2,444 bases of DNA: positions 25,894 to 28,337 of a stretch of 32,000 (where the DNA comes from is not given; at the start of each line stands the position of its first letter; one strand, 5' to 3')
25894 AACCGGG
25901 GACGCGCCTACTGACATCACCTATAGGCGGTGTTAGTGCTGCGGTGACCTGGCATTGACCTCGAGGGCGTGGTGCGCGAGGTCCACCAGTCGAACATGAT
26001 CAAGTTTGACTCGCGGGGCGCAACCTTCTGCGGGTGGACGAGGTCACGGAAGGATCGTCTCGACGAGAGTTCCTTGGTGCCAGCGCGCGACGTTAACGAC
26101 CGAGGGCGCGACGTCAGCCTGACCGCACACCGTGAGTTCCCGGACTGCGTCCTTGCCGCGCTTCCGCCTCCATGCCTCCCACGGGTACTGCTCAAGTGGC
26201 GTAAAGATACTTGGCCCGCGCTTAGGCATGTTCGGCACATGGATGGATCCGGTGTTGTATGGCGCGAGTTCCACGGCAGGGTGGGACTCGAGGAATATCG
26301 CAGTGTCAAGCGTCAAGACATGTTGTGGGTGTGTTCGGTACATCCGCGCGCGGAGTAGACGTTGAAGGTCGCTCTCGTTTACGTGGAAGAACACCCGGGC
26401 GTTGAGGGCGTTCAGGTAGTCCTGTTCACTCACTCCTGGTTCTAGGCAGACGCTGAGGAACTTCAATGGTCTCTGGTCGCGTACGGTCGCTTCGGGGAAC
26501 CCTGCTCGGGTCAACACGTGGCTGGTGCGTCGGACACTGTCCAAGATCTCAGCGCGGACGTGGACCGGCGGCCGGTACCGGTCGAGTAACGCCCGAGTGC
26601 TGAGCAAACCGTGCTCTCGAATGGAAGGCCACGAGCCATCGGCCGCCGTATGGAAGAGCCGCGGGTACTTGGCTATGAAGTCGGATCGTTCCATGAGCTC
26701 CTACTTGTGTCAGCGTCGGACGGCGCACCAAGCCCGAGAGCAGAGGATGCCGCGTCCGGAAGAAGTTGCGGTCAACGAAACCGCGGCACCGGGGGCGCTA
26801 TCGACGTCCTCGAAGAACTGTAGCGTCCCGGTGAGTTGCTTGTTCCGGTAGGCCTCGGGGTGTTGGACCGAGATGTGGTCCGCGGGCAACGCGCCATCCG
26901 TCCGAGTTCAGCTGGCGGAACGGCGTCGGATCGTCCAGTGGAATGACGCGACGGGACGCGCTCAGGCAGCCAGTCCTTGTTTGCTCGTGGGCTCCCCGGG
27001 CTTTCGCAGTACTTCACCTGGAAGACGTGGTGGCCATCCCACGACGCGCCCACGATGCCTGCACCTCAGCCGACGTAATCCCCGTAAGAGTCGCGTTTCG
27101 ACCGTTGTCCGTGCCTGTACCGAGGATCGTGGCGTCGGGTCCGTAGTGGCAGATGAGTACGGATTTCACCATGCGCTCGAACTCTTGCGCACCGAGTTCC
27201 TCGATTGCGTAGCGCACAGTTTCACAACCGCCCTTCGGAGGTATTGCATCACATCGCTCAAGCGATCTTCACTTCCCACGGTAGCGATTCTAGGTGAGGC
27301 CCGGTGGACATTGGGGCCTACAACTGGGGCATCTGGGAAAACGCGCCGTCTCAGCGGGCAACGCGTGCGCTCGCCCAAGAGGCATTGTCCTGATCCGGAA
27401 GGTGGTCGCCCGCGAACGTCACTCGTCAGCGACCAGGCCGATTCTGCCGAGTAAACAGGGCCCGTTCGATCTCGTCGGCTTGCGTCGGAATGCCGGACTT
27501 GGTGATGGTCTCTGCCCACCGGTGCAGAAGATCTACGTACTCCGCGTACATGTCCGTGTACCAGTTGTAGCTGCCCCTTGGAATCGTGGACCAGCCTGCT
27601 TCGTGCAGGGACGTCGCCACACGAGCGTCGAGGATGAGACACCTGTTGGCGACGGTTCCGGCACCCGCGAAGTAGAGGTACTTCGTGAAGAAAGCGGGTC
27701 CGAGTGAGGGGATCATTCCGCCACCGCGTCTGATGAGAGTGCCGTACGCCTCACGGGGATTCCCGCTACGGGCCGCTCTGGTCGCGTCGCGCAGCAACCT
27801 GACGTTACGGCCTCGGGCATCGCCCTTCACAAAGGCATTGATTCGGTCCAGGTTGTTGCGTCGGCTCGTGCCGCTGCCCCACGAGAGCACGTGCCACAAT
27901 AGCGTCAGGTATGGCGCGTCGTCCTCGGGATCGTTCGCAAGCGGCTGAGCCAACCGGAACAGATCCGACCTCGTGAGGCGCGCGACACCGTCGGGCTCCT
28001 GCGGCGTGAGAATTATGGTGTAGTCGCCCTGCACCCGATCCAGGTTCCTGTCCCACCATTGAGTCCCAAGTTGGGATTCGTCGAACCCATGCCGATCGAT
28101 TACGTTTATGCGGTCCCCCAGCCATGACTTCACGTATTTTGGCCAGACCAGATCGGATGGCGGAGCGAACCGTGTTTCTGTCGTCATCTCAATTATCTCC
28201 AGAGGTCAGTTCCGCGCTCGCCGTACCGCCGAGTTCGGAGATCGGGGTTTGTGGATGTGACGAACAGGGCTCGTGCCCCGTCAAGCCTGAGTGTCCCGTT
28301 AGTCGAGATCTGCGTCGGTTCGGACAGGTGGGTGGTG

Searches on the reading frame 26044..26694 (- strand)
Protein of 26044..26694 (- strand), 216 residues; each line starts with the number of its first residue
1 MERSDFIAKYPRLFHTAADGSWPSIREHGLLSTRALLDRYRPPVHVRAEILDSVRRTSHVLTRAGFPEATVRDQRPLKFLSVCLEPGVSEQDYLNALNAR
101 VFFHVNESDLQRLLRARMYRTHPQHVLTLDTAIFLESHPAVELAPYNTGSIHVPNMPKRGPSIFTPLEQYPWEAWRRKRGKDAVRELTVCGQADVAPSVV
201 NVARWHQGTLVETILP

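Call 67: search_protein_families(library=pfam, proteins=[window:26044-26694:-], max_evalue=0.001)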
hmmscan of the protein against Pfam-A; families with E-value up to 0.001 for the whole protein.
window:26044-26694:- (216 aa): 1 family
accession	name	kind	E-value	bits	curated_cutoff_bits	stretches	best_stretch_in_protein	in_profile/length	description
PF22531.2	DUF7002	-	1.7e-51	175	27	1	11-193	1-188/195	Family of unknown function (DUF7002)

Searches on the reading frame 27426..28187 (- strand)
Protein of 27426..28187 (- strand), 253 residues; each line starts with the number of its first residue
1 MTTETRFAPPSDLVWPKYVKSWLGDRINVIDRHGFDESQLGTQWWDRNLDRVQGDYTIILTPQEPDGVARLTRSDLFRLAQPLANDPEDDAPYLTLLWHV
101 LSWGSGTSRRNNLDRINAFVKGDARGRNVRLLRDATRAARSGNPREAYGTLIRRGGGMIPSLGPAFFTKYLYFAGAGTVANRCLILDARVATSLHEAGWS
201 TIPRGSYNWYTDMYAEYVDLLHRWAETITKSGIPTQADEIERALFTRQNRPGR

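Call 67: search_protein_families(library=pfam, proteins=[window:27426-28187:-], max_evalue=0.001)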
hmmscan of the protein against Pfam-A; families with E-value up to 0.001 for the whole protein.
window:27426-28187:- (253 aa): 1 family
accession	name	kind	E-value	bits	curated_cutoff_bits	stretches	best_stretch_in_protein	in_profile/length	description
PF21790.3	OGG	-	2.4e-44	151.9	27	1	40-245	10-201/201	Putative 8-oxoguanine DNA glycosylase OGG-like protein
